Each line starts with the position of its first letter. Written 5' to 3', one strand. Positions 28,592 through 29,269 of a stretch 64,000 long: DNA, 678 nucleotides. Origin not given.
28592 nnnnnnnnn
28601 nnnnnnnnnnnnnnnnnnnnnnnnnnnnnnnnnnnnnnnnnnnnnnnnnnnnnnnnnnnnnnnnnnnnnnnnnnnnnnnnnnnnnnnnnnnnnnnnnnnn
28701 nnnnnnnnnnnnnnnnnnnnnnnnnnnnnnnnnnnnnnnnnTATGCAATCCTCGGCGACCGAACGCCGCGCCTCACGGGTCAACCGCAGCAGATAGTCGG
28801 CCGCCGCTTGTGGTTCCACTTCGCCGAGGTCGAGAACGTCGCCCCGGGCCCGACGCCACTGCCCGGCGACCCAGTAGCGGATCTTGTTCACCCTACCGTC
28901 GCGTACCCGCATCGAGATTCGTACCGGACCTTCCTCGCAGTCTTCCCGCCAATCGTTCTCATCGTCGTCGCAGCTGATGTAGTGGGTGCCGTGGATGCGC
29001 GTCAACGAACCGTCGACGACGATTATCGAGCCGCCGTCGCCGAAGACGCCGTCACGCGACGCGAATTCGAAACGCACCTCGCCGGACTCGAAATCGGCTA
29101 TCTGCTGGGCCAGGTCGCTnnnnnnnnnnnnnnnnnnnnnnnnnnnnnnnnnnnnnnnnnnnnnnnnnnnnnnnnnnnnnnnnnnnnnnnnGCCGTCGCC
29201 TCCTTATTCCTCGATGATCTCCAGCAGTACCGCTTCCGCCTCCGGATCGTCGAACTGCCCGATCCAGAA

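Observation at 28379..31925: ECF sigma / anti-sigma pair co-transcribed with two paralogous secreted HEAT-repeat proteins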

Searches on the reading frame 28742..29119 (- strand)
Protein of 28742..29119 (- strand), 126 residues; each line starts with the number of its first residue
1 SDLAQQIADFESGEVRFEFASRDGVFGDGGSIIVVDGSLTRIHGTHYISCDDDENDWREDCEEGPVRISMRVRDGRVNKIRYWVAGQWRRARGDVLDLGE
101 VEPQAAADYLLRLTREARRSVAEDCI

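Call 95: search_protein_representatives(protein=window:28742-29119:-)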
Query: 126 residues. Proteins with E-value up to 0.001 (for the whole library): 356; up to 1e-10: 68; up to 1e-30: 1. The best 150 are listed.
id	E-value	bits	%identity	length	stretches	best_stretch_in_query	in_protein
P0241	4.6e-78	275.8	100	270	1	1-126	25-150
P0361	1.5e-17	80.2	44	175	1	2-123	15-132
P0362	5.5e-17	78.3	37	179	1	3-123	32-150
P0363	5.6e-17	78.3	42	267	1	3-126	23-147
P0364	2.5e-16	76.2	42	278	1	3-118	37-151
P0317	2.6e-16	76.1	48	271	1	5-126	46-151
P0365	6.5e-16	74.8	44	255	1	3-126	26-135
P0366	8.7e-16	74.4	44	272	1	2-125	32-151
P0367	2.4e-15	73.0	46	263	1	3-126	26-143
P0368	2.4e-15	73.0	40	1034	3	55-122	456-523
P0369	3.0e-15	72.7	43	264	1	3-124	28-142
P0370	4.8e-15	72.0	45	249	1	3-125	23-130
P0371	5.7e-15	71.8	41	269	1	2-123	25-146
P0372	1.7e-14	70.2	41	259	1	2-118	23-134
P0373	1.9e-14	70.1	48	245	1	6-126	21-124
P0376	6.7e-14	68.3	43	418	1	3-118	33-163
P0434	2.5e-10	56.8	39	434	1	3-126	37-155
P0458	2.9e-09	53.3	39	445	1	3-124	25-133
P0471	6.7e-09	52.2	44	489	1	3-121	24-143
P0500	6.9e-08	48.9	37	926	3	3-123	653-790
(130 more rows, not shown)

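Call 97: search_protein_families(library=pfam, proteins=[P0368, P0500, P0376, P0434, P0471, P0458], max_evalue=0.001)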
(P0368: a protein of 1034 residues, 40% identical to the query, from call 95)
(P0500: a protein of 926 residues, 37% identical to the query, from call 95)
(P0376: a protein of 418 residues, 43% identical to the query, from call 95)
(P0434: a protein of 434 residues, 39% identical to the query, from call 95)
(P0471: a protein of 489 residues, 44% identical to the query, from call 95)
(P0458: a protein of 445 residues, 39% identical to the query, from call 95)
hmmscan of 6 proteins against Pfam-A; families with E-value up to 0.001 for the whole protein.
P0368 (1034 aa): 2 families
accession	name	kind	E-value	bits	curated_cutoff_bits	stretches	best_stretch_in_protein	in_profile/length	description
PF05569.17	Peptidase_M56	-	7.5e-17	61.9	31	1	141-289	95-250/296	BlaR1 peptidase M56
PF01435.24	Peptidase_M48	-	0.00038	20.8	20.3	1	216-272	48-106/186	Peptidase family M48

P0500 (926 aa): 1 family
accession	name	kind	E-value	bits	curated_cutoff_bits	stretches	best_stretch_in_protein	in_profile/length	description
PF05569.17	Peptidase_M56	-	4.2e-23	82.4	31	1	15-320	6-294/296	BlaR1 peptidase M56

P0376 (418 aa): 3 families
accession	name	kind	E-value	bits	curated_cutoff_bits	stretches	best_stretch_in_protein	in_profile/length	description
PF13646.12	HEAT_2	-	5.8e-16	59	27.7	2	182-240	31-87/88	HEAT repeats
PF03130.22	HEAT_PBS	-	1.9e-07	31.4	20.9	0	200-225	1-26/27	PBS lyase HEAT-like repeat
PF11838.14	ERAP1_C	-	2.3e-06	27.7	38.2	0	323-409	122-217/318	ERAP1-like C-terminal domain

P0434 (434 aa): 3 families
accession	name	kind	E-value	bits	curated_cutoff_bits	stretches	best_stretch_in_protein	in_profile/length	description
PF13646.12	HEAT_2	-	1.2e-20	74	27.7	4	178-252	11-83/88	HEAT repeats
PF03130.22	HEAT_PBS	-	1.3e-12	47.3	20.9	0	216-240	1-25/27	PBS lyase HEAT-like repeat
PF11838.14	ERAP1_C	-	0.00051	20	38.2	0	183-315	129-266/318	ERAP1-like C-terminal domain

P0471 (489 aa): 2 families
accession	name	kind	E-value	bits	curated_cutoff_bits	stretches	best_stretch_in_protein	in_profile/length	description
PF13646.12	HEAT_2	-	1.7e-11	44.7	27.7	1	430-486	15-70/88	HEAT repeats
PF11838.14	ERAP1_C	-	0.00052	20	38.2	0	302-409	125-238/318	ERAP1-like C-terminal domain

P0458 (445 aa): 2 families
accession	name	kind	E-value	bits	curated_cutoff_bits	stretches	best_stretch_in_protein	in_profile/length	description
PF13646.12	HEAT_2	-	9.8e-20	71.1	27.7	2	385-443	15-71/88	HEAT repeats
PF03130.22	HEAT_PBS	-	2.3e-13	49.6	20.9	0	419-442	1-24/27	PBS lyase HEAT-like repeat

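Call 98: find_encoding_contigs(protein=P0368, flank=5000, max_places=3)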
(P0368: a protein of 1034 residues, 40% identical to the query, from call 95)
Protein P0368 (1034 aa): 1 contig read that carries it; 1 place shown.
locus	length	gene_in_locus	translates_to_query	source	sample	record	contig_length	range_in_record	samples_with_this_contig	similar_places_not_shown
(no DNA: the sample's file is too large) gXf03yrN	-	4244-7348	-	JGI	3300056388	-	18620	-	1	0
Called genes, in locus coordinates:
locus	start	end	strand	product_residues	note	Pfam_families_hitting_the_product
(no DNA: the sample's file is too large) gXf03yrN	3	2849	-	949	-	?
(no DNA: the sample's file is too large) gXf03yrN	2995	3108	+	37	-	-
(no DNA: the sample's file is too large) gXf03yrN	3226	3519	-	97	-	-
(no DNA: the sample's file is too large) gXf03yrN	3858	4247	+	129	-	PF03965:Penicillinase_R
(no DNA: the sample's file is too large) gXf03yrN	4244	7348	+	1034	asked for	PF05569:Peptidase_M56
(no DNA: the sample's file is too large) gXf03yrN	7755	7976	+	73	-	PF13385:Laminin_G_3 (weak)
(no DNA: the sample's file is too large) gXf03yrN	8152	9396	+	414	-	PF12796:Ank_2 (faint), PF13606:Ank_3 (faint), PF00023:Ank (faint)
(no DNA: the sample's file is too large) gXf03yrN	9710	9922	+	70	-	PF00313:CSD, PF08206:OB_RNB (weak)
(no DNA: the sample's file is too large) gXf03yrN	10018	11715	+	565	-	PF01011:PQQ, PF13360:PQQ_2, PF13570:Beta-prop_ACSF4 (faint), PF01011:PQQ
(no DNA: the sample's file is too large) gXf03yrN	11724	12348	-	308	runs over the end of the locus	-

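Call 100: find_encoding_contigs(protein=P0500, flank=5000, max_places=3)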
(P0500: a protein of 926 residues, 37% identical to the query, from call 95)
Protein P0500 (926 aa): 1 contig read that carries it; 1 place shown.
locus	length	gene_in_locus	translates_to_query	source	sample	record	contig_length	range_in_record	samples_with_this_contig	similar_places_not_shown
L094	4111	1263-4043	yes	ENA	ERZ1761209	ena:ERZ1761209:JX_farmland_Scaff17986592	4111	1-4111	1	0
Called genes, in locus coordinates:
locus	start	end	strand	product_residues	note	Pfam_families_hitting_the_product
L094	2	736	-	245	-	?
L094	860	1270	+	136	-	PF03965:Penicillinase_R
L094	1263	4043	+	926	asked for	PF05569:Peptidase_M56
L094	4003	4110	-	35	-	?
